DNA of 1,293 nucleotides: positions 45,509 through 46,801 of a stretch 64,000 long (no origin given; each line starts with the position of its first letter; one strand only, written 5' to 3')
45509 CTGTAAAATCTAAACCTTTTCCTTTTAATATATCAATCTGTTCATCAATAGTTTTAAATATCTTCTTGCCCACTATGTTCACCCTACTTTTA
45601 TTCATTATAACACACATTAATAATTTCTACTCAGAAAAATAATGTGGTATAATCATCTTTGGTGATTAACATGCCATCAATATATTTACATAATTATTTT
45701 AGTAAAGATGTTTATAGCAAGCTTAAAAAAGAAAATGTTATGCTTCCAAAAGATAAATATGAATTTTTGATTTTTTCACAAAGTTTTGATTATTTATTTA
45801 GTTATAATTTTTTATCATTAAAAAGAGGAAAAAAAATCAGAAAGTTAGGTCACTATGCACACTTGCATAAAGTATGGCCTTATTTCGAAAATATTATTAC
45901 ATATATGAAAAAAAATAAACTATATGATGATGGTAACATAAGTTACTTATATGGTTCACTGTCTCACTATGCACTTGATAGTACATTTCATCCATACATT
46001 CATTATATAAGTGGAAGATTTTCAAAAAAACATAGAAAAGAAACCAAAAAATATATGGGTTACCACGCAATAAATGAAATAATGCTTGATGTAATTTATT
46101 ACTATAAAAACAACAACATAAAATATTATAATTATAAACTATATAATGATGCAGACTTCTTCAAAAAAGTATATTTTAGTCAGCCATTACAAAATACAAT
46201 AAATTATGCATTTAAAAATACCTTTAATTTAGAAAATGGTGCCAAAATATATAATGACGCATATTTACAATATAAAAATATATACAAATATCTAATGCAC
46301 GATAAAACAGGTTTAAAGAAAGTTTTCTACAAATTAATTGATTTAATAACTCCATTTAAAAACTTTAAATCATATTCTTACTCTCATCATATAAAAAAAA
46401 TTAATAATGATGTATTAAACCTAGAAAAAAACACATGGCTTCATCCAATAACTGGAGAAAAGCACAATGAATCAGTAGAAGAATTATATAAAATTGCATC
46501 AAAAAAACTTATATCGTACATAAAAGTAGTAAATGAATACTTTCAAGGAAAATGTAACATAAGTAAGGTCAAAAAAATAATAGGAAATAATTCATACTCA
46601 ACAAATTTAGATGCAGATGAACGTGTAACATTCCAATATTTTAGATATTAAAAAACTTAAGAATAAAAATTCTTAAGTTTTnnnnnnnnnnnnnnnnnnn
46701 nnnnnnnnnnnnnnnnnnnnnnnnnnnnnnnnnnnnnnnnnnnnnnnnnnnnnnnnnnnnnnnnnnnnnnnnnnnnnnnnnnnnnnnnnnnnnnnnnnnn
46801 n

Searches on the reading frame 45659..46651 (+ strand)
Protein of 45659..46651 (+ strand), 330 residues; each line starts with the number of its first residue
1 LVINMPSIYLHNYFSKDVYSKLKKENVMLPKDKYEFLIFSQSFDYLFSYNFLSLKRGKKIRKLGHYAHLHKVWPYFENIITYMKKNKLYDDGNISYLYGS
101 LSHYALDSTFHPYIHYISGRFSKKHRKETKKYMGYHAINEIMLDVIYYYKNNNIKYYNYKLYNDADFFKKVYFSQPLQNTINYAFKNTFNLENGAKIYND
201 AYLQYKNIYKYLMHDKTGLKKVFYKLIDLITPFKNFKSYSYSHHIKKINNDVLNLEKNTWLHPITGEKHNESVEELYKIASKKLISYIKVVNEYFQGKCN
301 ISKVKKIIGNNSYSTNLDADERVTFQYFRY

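Call 29: search_protein_families(library=pfam, proteins=[window:45659-46651:+], max_evalue=0.01)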
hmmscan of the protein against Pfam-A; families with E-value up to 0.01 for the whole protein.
window:45659-46651:+ (330 aa): 1 family
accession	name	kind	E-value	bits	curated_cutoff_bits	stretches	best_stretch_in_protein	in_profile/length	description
PF00882.24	Zn_dep_PLPC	-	7.6e-08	32.9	26.8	1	11-168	2-149/167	Zinc dependent phospholipase C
